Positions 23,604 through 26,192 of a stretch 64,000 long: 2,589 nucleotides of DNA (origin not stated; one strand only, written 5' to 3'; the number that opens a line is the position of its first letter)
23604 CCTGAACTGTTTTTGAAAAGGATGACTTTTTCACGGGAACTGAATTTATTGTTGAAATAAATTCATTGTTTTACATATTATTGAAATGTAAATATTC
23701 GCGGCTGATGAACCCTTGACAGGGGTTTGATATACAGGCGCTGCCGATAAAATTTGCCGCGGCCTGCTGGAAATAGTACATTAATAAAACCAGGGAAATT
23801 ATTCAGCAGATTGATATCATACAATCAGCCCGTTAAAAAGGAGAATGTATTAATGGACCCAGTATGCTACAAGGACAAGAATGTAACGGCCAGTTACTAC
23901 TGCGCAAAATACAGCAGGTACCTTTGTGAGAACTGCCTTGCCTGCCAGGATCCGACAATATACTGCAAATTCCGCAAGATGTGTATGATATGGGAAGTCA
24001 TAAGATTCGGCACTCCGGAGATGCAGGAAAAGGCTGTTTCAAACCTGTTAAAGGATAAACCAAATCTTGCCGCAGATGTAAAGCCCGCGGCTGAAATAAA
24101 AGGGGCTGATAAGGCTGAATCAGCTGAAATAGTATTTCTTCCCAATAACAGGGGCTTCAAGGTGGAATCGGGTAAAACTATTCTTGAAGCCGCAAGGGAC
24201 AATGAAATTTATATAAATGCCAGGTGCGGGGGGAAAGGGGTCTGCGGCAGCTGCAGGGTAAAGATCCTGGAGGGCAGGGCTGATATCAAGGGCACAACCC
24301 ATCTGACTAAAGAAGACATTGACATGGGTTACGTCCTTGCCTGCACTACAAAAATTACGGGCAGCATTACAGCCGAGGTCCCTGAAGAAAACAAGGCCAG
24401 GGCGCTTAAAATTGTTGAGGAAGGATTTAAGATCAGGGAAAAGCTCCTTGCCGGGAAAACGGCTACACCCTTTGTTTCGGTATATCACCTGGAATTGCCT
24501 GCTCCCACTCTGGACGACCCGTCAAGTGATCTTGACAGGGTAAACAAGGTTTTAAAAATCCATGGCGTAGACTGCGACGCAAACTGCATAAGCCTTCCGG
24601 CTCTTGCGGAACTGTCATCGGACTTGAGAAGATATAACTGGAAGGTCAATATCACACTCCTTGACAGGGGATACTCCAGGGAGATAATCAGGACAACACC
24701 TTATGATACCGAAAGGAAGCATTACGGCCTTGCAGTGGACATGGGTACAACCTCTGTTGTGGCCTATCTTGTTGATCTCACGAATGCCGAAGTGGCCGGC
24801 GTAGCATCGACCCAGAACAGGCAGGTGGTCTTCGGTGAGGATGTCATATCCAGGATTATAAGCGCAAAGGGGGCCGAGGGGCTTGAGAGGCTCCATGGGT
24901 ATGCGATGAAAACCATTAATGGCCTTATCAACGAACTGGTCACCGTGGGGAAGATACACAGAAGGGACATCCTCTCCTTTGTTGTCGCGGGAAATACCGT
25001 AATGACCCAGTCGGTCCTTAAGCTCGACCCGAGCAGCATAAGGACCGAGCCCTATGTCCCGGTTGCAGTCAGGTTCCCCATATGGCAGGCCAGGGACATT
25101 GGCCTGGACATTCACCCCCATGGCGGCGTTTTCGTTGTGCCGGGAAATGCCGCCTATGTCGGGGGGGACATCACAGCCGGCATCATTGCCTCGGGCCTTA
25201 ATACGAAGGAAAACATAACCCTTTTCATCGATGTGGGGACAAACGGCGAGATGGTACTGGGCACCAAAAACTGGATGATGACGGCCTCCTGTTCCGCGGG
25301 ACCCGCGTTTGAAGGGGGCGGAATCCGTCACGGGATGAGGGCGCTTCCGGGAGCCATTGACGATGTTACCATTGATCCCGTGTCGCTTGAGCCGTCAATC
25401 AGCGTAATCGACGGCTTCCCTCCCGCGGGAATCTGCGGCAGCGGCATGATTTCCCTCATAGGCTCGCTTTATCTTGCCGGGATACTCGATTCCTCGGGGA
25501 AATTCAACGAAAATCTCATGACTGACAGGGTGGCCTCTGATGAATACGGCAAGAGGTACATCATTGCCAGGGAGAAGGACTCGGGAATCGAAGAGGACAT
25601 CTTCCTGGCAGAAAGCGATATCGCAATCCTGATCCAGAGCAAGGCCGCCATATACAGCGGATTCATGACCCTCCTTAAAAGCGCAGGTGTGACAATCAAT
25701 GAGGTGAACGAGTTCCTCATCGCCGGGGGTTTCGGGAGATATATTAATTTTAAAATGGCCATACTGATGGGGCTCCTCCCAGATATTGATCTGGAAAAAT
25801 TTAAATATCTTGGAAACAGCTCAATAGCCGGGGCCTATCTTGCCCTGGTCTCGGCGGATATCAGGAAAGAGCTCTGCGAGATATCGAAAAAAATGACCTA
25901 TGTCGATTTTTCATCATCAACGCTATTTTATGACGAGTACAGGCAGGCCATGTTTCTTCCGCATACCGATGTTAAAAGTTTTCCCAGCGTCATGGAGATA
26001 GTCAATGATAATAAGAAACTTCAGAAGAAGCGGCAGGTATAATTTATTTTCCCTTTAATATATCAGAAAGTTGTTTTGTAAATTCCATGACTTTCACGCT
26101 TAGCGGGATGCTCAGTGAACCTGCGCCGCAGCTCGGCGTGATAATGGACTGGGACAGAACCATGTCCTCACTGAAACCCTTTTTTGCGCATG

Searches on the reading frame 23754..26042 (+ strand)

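Call 56: search_protein_families(library=ncbifam, proteins=[window:23754-26042:+], max_evalue=0.00001)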
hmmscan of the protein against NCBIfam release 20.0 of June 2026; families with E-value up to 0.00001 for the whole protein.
window:23754-26042:+ (762 aa): 9 families
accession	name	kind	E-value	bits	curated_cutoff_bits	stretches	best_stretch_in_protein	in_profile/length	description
NF040756.1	corr_regen_AcsV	exception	7e-194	645.8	800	1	126-744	2-632/632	corrinoid activation/regeneration protein AcsV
TIGR04270.1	Rama_corrin_act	subfamily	2.7e-34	118.4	500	1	324-732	1-413/534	methylamine methyltransferase corrinoid protein reductive activase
NF007964.0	PRK10684.1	equivalog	7.4e-16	58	383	1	119-206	245-331/333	NADH oxidoreductase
NF058606.1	GlBtMonoRdsGbcB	equivalog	1.1e-14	54.1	500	1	112-208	264-361/362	glycine betaine monooxygenase reductase subunit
TIGR01941.1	nqrF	equivalog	5.2e-13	48.7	295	1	132-212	41-123/405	NADH:ubiquinone reductase (Na(+)-transporting) subunit F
TIGR02160.1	PA_CoA_Oxy5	hypoth_equivalog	4.4e-09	35.6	420.8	1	140-200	282-341/352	1,2-phenylacetyl-CoA epoxidase subunit PaaE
TIGR02008.1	fdx_plant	subfamily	1.2e-07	31.4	81.15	1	133-213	15-94/97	ferredoxin [2Fe-2S]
NF040810.1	BenC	equivalog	3.3e-07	29.8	430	1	136-215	16-97/333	benzoate 1,2-dioxygenase electron transfer component BenC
TIGR02007.1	fdx_isc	equivalog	1.3e-06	28.6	132.1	1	128-202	11-85/110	ISC system 2Fe-2S type ferredoxin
